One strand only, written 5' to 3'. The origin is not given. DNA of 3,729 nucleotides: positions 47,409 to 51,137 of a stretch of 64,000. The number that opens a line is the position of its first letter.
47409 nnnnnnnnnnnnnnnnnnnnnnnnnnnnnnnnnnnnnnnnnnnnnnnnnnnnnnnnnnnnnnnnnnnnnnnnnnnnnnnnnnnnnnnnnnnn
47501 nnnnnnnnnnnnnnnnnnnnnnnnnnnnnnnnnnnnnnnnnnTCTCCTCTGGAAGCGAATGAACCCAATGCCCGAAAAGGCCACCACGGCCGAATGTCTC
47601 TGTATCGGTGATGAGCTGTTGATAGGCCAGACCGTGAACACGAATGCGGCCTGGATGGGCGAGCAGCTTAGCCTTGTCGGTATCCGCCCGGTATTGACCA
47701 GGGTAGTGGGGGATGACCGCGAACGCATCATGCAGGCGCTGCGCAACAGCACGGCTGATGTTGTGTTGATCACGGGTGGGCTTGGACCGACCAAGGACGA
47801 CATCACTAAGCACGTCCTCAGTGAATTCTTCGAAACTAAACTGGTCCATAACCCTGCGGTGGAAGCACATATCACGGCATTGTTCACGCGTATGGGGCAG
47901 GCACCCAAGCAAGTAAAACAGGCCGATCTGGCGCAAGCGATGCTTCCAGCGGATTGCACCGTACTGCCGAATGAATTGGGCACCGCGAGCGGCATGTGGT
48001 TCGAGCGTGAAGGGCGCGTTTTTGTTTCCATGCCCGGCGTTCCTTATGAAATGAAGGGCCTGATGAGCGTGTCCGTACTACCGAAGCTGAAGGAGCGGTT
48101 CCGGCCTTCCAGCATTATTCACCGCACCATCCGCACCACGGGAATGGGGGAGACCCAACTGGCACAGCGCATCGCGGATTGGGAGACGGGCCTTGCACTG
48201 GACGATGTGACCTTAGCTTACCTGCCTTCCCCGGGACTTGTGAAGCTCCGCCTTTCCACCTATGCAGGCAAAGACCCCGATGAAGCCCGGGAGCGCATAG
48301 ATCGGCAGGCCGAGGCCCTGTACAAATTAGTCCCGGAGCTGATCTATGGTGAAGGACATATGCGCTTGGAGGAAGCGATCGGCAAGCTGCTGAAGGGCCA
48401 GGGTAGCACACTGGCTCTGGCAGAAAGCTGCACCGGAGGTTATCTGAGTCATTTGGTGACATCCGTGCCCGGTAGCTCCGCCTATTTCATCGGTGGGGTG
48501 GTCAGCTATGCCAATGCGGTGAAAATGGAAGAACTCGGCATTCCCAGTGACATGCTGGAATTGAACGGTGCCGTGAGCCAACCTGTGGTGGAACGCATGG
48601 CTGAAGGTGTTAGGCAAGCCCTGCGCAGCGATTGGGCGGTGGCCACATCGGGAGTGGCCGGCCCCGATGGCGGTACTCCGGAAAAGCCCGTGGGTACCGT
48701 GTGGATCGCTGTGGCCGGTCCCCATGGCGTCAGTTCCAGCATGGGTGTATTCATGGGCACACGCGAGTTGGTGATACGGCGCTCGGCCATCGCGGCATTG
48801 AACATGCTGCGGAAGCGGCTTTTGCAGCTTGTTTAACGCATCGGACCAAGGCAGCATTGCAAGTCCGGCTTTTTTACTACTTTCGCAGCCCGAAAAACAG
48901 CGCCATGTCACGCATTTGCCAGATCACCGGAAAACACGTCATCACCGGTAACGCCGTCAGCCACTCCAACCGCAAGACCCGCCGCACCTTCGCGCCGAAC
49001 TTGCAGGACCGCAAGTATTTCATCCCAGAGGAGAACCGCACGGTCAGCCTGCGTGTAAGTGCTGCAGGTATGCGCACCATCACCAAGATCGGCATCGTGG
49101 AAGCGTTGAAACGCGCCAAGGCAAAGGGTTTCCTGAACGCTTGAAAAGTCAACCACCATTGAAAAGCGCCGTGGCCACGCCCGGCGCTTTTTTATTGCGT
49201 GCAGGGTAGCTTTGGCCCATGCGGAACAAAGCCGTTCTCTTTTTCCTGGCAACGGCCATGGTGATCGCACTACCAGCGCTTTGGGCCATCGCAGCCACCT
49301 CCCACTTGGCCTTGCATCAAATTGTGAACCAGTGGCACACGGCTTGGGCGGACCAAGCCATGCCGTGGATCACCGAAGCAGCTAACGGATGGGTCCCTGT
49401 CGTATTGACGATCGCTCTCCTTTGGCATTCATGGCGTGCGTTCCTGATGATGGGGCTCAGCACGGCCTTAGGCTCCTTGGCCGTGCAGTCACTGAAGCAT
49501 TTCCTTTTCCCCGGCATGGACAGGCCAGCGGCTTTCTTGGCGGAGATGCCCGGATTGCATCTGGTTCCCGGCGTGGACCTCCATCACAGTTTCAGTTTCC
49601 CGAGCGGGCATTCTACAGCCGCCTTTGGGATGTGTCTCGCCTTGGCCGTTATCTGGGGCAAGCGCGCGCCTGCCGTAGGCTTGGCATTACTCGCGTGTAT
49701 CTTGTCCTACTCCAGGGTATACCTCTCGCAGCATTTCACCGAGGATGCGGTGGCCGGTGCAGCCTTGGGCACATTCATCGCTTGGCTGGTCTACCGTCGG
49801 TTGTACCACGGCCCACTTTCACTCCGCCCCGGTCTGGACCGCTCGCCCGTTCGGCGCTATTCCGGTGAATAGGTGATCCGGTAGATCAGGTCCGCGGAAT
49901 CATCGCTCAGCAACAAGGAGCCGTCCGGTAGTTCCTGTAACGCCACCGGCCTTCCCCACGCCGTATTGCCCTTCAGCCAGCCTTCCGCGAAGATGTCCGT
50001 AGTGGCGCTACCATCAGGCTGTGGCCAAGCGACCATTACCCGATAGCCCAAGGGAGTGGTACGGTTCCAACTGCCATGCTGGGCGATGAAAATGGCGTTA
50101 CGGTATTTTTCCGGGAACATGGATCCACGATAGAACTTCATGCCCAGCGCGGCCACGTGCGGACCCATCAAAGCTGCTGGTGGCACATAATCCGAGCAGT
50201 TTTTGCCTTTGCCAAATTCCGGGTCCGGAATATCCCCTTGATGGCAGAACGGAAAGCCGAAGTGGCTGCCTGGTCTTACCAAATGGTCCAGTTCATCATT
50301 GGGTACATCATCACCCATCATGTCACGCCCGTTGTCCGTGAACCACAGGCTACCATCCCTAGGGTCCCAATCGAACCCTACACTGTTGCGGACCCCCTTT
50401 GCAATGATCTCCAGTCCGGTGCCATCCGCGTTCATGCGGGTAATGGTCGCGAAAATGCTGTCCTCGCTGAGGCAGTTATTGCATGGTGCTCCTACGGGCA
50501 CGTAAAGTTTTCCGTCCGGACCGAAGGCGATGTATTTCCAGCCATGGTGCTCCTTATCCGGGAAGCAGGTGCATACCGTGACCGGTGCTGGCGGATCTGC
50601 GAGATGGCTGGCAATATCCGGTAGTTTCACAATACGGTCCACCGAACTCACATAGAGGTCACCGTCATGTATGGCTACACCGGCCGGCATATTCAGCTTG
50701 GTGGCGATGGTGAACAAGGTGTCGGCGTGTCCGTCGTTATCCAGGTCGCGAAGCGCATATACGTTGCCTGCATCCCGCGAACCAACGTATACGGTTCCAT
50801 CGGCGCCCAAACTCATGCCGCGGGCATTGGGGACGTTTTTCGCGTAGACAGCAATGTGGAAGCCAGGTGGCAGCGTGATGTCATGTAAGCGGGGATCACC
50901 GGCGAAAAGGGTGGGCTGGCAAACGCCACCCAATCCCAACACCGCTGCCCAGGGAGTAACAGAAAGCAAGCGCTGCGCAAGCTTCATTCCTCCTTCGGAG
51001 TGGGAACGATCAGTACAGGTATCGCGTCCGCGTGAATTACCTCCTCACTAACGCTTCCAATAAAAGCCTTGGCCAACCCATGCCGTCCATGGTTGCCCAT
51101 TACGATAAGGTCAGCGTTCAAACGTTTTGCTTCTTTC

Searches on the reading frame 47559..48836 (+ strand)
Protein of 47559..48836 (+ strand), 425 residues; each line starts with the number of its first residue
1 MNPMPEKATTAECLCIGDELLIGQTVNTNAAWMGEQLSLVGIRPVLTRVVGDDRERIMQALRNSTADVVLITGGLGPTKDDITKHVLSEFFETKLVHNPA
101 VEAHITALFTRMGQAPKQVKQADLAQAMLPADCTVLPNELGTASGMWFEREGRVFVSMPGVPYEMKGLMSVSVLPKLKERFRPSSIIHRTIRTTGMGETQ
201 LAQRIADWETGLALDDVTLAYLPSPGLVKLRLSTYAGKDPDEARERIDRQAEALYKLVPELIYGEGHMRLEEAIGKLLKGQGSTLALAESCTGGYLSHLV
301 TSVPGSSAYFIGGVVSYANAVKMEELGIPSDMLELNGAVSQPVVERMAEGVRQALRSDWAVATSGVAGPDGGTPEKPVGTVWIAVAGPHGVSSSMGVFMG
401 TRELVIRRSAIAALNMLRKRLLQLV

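Call 9: search_protein_families(library=pfam, proteins=[window:47559-48836:+], max_evalue=0.001)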
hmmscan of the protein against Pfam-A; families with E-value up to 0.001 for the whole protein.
window:47559-48836:+ (425 aa): 3 families
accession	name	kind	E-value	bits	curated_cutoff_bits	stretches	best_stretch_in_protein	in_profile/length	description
PF02464.23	CinA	-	2.8e-55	186.6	23.5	1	269-420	3-154/155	Competence-damaged protein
PF00994.29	MoCF_biosynth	-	1.1e-30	106.7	26.6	1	13-178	2-143/144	Probable molybdopterin binding domain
PF18146.6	CinA_KH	-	5.5e-13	49.3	27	1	188-264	1-73/73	Damage-inducible protein CinA KH domain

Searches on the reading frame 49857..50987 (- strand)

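Call 69: search_protein_families(library=pfam, proteins=[window:49857-50987:-], max_evalue=0.00001)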
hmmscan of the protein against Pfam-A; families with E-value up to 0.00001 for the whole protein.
window:49857-50987:- (376 aa): 2 families
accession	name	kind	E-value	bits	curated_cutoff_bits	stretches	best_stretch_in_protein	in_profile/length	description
PF07995.17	GSDH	-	2.2e-14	53.9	25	1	145-302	112-276/332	Glucose / Sorbosone dehydrogenase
PF23500.1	DUF7133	-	9.1e-13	48.7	27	1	34-362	6-346/385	Domain of unknown function (DUF7133)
